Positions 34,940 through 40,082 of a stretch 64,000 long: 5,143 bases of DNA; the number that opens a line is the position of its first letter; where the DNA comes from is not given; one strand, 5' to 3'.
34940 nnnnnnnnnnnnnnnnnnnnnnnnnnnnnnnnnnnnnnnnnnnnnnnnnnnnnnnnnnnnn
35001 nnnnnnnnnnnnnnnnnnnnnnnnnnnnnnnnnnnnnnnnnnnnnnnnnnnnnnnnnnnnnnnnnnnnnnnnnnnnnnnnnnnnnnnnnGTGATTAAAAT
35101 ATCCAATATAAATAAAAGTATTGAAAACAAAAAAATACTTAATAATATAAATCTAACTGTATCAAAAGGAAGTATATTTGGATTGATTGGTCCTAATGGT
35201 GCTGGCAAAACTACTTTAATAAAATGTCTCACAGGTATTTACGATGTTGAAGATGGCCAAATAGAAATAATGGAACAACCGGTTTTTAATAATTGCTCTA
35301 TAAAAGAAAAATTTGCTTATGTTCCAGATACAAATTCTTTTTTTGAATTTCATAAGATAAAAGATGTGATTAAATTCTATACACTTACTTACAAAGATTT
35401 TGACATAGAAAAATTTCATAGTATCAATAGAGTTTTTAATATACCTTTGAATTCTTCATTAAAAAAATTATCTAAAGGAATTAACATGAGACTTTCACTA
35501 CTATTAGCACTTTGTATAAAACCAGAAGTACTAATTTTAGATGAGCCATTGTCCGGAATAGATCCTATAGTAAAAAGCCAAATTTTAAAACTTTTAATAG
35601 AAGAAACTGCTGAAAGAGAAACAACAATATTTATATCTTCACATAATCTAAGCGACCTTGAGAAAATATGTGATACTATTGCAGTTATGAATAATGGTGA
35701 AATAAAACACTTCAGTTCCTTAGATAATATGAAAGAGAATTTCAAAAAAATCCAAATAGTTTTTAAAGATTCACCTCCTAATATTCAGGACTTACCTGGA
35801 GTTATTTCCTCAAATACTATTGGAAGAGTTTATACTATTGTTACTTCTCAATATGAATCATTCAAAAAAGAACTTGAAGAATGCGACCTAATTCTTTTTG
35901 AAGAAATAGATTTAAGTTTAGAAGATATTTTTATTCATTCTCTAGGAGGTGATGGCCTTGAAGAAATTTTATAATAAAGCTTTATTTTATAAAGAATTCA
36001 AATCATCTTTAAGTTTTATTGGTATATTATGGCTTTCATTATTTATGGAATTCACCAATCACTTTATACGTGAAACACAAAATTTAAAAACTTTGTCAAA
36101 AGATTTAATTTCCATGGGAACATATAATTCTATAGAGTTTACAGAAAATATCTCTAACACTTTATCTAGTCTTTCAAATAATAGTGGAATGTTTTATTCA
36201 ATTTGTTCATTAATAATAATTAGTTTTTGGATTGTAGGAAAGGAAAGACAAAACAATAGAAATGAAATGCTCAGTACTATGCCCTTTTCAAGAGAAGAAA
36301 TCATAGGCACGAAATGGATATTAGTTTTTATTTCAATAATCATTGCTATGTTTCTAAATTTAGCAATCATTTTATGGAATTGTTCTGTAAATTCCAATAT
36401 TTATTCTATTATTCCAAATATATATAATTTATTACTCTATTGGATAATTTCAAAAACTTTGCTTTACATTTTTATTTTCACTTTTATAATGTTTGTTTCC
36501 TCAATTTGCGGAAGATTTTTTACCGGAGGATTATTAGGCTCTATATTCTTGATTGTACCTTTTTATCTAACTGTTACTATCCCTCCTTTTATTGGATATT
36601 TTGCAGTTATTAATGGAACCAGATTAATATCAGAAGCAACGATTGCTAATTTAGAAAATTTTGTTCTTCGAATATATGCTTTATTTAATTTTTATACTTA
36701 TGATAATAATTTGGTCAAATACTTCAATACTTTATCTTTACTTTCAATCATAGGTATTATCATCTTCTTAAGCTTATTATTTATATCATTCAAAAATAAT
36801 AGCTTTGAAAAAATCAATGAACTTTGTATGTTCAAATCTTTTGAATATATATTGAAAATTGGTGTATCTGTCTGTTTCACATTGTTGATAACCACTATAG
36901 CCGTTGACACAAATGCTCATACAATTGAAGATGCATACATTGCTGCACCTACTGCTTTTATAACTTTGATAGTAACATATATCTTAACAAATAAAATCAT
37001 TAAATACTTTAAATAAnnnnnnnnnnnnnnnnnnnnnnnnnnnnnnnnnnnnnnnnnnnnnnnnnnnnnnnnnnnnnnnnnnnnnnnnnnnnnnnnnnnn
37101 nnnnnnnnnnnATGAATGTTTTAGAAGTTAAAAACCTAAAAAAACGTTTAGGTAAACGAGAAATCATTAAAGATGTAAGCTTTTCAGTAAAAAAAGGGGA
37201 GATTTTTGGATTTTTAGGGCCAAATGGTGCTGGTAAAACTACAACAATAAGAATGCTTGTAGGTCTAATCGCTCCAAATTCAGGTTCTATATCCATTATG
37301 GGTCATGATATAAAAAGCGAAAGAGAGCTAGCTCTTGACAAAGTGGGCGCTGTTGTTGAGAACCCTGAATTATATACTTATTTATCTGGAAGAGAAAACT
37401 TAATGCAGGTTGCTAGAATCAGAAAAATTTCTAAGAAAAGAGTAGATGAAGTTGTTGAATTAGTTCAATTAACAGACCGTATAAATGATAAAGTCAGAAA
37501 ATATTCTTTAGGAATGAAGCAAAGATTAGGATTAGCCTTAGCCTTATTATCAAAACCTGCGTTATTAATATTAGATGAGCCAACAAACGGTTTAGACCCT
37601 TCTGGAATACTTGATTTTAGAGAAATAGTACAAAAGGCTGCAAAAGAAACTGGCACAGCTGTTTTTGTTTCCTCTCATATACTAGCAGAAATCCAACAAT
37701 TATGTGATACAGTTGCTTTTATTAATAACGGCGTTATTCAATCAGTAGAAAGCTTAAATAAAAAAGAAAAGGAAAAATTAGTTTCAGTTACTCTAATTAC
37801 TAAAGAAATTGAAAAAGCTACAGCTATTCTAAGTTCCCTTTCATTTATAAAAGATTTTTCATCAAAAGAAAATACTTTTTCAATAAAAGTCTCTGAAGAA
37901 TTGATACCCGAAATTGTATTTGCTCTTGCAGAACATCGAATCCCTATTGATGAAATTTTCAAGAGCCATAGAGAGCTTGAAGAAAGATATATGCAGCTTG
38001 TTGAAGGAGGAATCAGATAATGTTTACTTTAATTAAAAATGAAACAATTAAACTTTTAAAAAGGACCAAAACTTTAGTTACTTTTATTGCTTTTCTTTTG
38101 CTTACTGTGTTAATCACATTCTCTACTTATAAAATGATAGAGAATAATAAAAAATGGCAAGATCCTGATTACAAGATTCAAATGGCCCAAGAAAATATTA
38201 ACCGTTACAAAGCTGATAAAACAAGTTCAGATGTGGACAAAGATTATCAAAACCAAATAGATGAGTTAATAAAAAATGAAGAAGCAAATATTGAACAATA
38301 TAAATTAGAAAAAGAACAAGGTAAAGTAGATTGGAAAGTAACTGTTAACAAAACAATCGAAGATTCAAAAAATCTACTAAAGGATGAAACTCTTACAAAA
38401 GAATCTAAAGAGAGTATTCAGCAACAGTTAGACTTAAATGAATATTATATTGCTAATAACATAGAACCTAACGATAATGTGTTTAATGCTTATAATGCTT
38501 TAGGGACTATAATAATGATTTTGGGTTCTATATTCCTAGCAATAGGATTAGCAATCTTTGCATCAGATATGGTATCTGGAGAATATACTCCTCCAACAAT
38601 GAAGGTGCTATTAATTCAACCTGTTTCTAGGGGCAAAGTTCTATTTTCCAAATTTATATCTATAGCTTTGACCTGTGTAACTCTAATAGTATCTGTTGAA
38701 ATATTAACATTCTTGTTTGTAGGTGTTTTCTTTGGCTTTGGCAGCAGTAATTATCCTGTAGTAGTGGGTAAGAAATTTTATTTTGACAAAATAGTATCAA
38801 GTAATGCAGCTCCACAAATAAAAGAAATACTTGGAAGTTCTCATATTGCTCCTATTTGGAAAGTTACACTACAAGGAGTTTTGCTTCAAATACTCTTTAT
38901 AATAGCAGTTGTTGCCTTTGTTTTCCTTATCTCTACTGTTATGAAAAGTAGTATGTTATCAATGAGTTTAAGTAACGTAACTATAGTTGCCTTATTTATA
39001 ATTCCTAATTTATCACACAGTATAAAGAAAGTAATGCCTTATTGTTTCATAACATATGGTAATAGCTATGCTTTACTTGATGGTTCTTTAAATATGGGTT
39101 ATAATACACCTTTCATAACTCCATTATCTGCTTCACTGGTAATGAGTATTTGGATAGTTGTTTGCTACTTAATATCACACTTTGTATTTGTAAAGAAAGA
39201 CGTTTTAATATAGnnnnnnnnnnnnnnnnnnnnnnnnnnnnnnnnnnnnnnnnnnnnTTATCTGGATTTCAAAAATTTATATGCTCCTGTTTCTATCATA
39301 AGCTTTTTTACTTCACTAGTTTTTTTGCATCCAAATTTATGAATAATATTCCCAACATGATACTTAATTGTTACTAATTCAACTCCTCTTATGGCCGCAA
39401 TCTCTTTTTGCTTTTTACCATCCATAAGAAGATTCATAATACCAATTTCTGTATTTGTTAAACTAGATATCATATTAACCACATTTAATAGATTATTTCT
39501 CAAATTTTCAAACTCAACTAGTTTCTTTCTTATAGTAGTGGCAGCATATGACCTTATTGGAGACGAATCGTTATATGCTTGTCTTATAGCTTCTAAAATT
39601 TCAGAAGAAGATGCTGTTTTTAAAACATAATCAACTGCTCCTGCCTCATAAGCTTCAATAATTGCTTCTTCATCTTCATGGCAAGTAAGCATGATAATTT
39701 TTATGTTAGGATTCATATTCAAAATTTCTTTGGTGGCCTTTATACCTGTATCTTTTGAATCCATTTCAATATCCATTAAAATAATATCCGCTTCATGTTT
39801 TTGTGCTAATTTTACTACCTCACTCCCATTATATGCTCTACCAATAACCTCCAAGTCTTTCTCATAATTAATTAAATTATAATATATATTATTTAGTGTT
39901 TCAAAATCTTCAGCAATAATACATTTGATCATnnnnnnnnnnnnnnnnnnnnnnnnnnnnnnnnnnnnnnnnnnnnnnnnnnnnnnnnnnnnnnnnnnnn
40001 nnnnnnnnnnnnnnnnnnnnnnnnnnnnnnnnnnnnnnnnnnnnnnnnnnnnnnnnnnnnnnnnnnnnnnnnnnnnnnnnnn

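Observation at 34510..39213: YtrA-type repressor operon that conserves the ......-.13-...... operator seen in Bacillus subtilis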

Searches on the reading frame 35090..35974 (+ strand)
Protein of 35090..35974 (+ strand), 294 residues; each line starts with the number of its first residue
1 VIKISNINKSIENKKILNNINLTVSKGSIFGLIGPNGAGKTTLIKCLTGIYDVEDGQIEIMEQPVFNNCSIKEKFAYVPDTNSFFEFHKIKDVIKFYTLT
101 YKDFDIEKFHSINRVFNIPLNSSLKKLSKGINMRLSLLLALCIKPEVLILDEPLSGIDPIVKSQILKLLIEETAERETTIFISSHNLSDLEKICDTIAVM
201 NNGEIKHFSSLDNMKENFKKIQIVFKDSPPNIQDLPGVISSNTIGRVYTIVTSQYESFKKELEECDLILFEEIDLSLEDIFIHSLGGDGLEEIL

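Call 3: search_protein_families(library=pfam, proteins=[window:35090-35974:+])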
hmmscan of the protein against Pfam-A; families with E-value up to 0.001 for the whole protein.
window:35090-35974:+ (294 aa): 4 families
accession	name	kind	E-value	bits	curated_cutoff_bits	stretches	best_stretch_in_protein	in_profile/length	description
PF00005.33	ABC_tran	-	4.5e-27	95.8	25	1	17-154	1-136/137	ABC transporter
PF13304.12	AAA_21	-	7.4e-13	49.7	27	2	135-187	249-300/304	AAA domain, putative AbiEii toxin, Type IV TA system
PF13401.12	AAA_22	-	0.00031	21.5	27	0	29-152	7-92/130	AAA domain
PF13732.12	DrrA1-3_C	-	0.00038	21.5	27.4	0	210-283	2-79/81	ATP-binding protein DrrA1-3-like, C-terminal domain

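Call 4: search_protein_families(library=ncbifam, proteins=[window:35090-35974:+])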
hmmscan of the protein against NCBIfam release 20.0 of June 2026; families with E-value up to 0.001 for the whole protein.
window:35090-35974:+ (294 aa): 184 families (the best 25 are shown)
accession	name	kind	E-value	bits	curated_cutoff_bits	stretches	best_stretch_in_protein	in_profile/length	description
NF047565.1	PSM_export_PmtA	equivalog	5.2e-50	170.3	350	1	2-261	3-260/282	phenol-soluble modulin export ABC transporter ATP-binding protein PmtA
TIGR01188.1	drrA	subfamily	3.2e-37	128.4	312.45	1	12-224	4-221/302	daunorubicin resistance ABC transporter, ATP-binding protein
TIGR03522.1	GldA_ABC_ATP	equivalog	2.9e-36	125.5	402.6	1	2-255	3-265/301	gliding motility-associated ABC transporter ATP-binding subunit GldA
TIGR03740.1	galliderm_ABC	subfamily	3.1e-36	125.1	309.75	1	3-220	2-216/223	lantibiotic protection ABC transporter ATP-binding subunit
NF033858.1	ABC2_perm_RbbA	equivalog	1.3e-35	122.6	1050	1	6-216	271-486/909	ribosome-associated ATPase/putative transporter RbbA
TIGR04406.1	LPS_export_lptB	equivalog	1e-32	113.3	240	1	2-217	2-225/239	LPS export ABC transporter ATP-binding protein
TIGR04521.1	ECF_ATPase_2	equivalog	2.8e-31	108.7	330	2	122-223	140-241/279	energy-coupling factor transporter ATPase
TIGR03410.1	urea_trans_UrtE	equivalog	4.3e-30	104.9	285.8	1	3-217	2-222/230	urea ABC transporter ATP-binding subunit UrtE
NF040840.2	tungstate_WtpC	equivalog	1.7e-29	103.2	440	1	1-213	1-217/347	tungstate ABC transporter ATP-binding protein WtpC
TIGR00968.1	3a0106s01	subfamily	3.4e-28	98.7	342.75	1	2-217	1-221/237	sulfate ABC transporter ATP-binding protein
TIGR03265.1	PhnT2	equivalog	9.8e-28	97.4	457.7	1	2-210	5-218/353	putative 2-aminoethylphosphonate ABC transporter ATP-binding protein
NF000355.4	ribo_prot_ABC_F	equivalog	1.1e-27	97.1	380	1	2-209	3-196/499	ribosomal protection-like ABC-F family protein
NF010059.0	PRK13536.1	equivalog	2.3e-27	95.7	549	1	2-204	44-251/342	nodulation factor ABC transporter ATP-binding protein NodI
TIGR02315.1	ABC_phnC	equivalog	3.4e-27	95.4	266.1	2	1-67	1-68/243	phosphonate ABC transporter ATP-binding protein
NF011967.0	PRK15439.1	equivalog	3.4e-27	95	586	2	1-114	11-126/510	autoinducer 2 ABC transporter ATP-binding protein LsrA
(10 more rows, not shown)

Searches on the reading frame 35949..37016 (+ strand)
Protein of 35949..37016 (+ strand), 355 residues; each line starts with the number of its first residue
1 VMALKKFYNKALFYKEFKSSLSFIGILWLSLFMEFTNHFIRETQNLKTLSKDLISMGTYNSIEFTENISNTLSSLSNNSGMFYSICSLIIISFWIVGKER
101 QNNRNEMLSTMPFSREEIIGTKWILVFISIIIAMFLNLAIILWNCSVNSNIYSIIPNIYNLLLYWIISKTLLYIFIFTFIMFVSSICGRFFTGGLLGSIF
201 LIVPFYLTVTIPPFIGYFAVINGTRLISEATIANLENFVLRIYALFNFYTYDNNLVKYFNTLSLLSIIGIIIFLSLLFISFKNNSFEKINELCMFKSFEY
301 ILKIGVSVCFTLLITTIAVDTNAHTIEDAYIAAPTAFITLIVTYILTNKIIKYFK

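Call 3: search_protein_families(library=pfam, proteins=[window:35949-37016:+])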
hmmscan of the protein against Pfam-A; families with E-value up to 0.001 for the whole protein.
window:35949-37016:+ (355 aa): 1 family
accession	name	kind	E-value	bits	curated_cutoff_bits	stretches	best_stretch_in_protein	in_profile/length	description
PF12730.13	ABC2_membrane_4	-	0.00028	21.3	27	1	73-202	50-177/179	ABC-2 family transporter protein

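Call 4: search_protein_families(library=ncbifam, proteins=[window:35949-37016:+])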
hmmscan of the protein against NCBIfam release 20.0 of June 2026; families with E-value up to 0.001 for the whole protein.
window:35949-37016:+ (355 aa): 0 families

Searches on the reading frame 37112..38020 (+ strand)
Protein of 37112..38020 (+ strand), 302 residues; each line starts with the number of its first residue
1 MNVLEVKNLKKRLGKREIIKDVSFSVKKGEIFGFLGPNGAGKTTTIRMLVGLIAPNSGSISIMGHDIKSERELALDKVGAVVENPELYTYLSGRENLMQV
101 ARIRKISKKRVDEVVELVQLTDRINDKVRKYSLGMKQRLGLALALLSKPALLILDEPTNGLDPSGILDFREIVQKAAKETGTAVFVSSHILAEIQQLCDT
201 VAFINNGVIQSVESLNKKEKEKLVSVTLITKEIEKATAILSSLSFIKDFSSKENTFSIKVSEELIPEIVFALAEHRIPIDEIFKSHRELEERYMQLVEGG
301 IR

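Call 3: search_protein_families(library=pfam, proteins=[window:37112-38020:+])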
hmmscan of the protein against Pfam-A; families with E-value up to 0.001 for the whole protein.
window:37112-38020:+ (302 aa): 2 families
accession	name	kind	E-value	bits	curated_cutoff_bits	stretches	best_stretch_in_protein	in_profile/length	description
PF00005.33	ABC_tran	-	3.2e-33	115.7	25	1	20-159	2-137/137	ABC transporter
PF13304.12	AAA_21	-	3.6e-15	57.2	27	1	114-191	221-300/304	AAA domain, putative AbiEii toxin, Type IV TA system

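Call 4: search_protein_families(library=ncbifam, proteins=[window:37112-38020:+])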
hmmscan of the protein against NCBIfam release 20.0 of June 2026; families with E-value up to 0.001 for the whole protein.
window:37112-38020:+ (302 aa): 186 families (the best 25 are shown)
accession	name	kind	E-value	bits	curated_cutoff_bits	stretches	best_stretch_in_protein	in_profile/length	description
TIGR03740.1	galliderm_ABC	subfamily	7.8e-71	238.3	309.75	1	4-220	1-213/223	lantibiotic protection ABC transporter ATP-binding subunit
TIGR01188.1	drrA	subfamily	8.3e-65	219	312.45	1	11-297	1-301/302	daunorubicin resistance ABC transporter, ATP-binding protein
TIGR03522.1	GldA_ABC_ATP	equivalog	1.8e-58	198.4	402.6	1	4-293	3-297/301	gliding motility-associated ABC transporter ATP-binding subunit GldA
NF033858.1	ABC2_perm_RbbA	equivalog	3.5e-51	174.1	1050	1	3-214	266-480/909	ribosome-associated ATPase/putative transporter RbbA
NF047568.1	PSM_export_PmtC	equivalog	9.5e-49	166.4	375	1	5-296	2-284/290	phenol-soluble modulin export ABC transporter ATP-binding protein PmtC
NF010060.0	PRK13537.1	equivalog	4.1e-46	157.3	521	1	3-208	15-223/314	nodulation factor ABC transporter ATP-binding protein NodI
TIGR03864.1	PQQ_ABC_ATP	hypoth_equivalog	1.3e-45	155.7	302.25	1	4-211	2-212/236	ABC transporter, ATP-binding subunit, PQQ-dependent alcohol dehydrogenase system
NF010059.0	PRK13536.1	equivalog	6.3e-44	150.1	549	1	4-208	44-251/342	nodulation factor ABC transporter ATP-binding protein NodI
TIGR01288.1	nodI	equivalog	1.6e-42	145.5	424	1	4-208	5-212/303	nodulation factor ABC transporter ATP-binding protein NodI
TIGR04406.1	LPS_export_lptB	equivalog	8e-41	139.9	240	1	4-210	2-214/239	LPS export ABC transporter ATP-binding protein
NF047565.1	PSM_export_PmtA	equivalog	2.5e-38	132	350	1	2-219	1-216/282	phenol-soluble modulin export ABC transporter ATP-binding protein PmtA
TIGR03410.1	urea_trans_UrtE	equivalog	6.9e-37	127.1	285.8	1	4-223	1-224/230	urea ABC transporter ATP-binding subunit UrtE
TIGR00968.1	3a0106s01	subfamily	6.1e-35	120.8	342.75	1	5-216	2-216/237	sulfate ABC transporter ATP-binding protein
NF040933.2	ABC_arch_GlcV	equivalog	9.6e-35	120.1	450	1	6-216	5-227/357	glucose ABC transporter ATP-binding protein GlcV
TIGR01189.1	ccmA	equivalog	7.2e-34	117.2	131.6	1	4-191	1-187/198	heme ABC exporter ATP-binding protein CcmA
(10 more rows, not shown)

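Call 60: search_solved_structures(query=window:37112-38017:+, max_evalue=1e-30)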
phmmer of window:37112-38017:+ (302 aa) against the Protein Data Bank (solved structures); distinct sequences matched with E-value up to 1e-30: 64 (the best 60 are shown).
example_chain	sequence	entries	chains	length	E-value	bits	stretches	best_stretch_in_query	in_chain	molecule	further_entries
7w01_A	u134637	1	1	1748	2.1e-58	201.5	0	19-211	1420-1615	Phospholipid-transporting ATPase ABCA3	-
7w02_A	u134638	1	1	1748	1.5e-57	198.7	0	19-211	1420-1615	Phospholipid-transporting ATPase ABCA3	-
7tby_A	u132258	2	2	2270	2.9e-51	178.1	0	12-257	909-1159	ATP-binding cassette, sub-family A (ABC1), member 1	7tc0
7tbz_A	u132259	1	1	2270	2.9e-51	178.1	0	12-257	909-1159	ATP-binding cassette, sub-family A (ABC1), member 1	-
7tdt_A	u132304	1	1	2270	2.9e-51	178.1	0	12-257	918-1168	Phospholipid-transporting ATPase ABCA1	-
5xjy_A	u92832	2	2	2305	3e-51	178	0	12-257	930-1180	ATP-binding cassette sub-family A member 1 | Phospholipid-transporting ATPase ABCA1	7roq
8edw_A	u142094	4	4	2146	3.5e-51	177.8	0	3-212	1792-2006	Phospholipid-transporting ATPase ABCA7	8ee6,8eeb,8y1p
7tbw_A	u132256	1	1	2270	2e-50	175.3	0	12-257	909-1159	ATP-binding cassette, sub-family A (ABC1), member 1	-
8eop_A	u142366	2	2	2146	2.4e-50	175.1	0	3-212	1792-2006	Phospholipid-transporting ATPase ABCA7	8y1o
7lkp_A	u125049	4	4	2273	7.7e-49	170.1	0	23-234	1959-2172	Retinal-specific phospholipid-transporting ATPase ABCA4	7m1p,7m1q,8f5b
7e7i_A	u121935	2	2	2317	8.2e-49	170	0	23-234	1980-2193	Retinal-specific phospholipid-transporting ATPase ABCA4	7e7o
7lkz_A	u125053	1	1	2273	5.3e-48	167.4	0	23-234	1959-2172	Retinal-specific phospholipid-transporting ATPase ABCA4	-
7e7q_A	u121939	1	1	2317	5.6e-48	167.3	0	23-234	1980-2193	Retinal-specific phospholipid-transporting ATPase ABCA4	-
1vpl_A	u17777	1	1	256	7e-47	163.7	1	2-235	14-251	ABC transporter, ATP-binding protein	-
4yer_A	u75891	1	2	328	4.8e-46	161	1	3-295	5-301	ABC transporter ATP-binding protein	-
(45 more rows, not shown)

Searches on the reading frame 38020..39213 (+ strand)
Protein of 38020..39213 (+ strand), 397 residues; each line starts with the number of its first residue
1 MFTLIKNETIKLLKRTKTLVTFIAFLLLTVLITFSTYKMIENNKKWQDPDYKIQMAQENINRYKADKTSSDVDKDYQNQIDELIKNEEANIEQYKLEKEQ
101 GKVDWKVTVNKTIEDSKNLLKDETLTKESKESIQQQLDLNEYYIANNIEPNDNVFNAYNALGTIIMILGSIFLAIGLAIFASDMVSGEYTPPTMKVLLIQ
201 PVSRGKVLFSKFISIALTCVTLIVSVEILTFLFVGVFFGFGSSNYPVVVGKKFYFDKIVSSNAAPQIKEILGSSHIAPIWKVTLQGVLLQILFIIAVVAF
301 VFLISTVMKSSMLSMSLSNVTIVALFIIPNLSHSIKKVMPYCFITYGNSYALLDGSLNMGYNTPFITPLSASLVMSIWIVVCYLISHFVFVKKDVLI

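Call 3: search_protein_families(library=pfam, proteins=[window:38020-39213:+])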
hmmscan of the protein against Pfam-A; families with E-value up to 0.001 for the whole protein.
window:38020-39213:+ (397 aa): 3 families
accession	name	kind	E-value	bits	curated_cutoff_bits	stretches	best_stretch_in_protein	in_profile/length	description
PF12679.13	ABC2_membrane_2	-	8.6e-29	101.1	27.2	1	3-395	2-283/283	ABC-2 family transporter protein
PF12698.13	ABC2_membrane_3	-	2.5e-13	50.3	31.6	1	21-386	7-345/347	ABC-2 family transporter protein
PF12730.13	ABC2_membrane_4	-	3.8e-09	37.2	27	1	164-241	51-130/179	ABC-2 family transporter protein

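Call 4: search_protein_families(library=ncbifam, proteins=[window:38020-39213:+])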
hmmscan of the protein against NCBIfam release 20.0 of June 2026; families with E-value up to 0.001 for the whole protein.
window:38020-39213:+ (397 aa): 1 family
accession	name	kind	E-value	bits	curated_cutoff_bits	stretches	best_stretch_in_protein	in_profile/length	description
NF041647.1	ABC_perm_CPBP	equivalog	5.5e-07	28.7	435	1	3-230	7-259/636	ABC transporter permease subunit/CPBP intramembrane protease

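Call 59: search_solved_structures(query=window:38020-39210:+, max_evalue=1)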
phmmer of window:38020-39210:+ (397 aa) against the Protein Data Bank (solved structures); distinct sequences matched with E-value up to 1: 0.

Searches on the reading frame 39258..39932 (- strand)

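Call 3: search_protein_families(library=pfam, proteins=[window:39258-39932:-])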
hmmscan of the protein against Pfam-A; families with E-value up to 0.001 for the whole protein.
window:39258-39932:- (224 aa): 3 families
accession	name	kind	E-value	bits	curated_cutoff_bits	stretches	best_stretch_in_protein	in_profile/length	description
PF00072.30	Response_reg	-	6.5e-24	84.7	30.2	1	5-117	2-111/111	Response regulator receiver domain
PF00196.25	GerE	-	1.6e-10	40.9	23.5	1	156-207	1-52/57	Bacterial regulatory proteins, luxR family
PF14493.12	HTH_40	-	0.0002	22.1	27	0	166-199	6-39/89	Helix-turn-helix domain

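Call 4: search_protein_families(library=ncbifam, proteins=[window:39258-39932:-])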
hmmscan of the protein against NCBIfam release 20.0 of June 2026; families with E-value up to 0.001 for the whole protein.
window:39258-39932:- (224 aa): 82 families (the best 25 are shown)
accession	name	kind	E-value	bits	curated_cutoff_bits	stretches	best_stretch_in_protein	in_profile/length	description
NF052445.1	RespRegMctR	equivalog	8.8e-26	90.6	300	1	2-216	2-203/205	two-component system response regulator MctR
NF007018.1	PRK09483.1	equivalog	2.3e-25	89.5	280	1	1-216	1-207/217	UvrY/SirA/GacA family response regulator transcription factor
NF007935.0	PRK10651.1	equivalog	6.8e-25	87.5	250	1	5-207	10-205/216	two-component system response regulator NarL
NF047785.1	respo_reg_MadR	equivalog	2.2e-24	86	300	1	2-207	1-198/209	MadR family response regulator transcription factor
NF011896.0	PRK15369.1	equivalog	1.2e-21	77.3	242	1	2-211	4-203/211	two component system response regulator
NF041367.1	CheY_Halo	equivalog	5e-21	75.2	200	1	5-118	2-112/114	chemotaxis protein CheY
NF001965.0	PRK00742.1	subfamily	3.4e-20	72.5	293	1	2-110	4-112/357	chemotaxis-specific protein-glutamate methyltransferase CheB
NF007708.0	PRK10403.1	equivalog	1.2e-18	67.4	343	1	4-203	9-199/215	nitrate/nitrite response regulator protein NarP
NF009206.0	PRK12555.1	subfamily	9.2e-16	57.7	342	1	3-108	2-107/340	chemotaxis-specific protein-glutamate methyltransferase CheB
TIGR02875.1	spore_0_A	equivalog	2e-14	53.5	200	1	2-149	3-153/262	sporulation transcription factor Spo0A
NF051850.1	RespRegRprY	equivalog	2.5e-14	53.2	370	1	2-170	5-169/234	response regulator transcription factor RprY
NF040749.1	tetrathio_RR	equivalog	4.3e-14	52.7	290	1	35-208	31-184/191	tetrathionate respiration response regulator TtrR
NF006900.1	PRK09390.1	equivalog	1.3e-13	51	255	1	39-216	40-201/203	response regulator FixJ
NF008469.0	PRK11361.1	equivalog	4.6e-13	48.7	714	1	31-121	32-121/461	acetoacetate metabolism transcriptional regulator AtoC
NF047654.1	DiguCycDgcRLepto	equivalog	1.6e-12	47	500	1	3-141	4-141/295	diguanylate cyclase DgcR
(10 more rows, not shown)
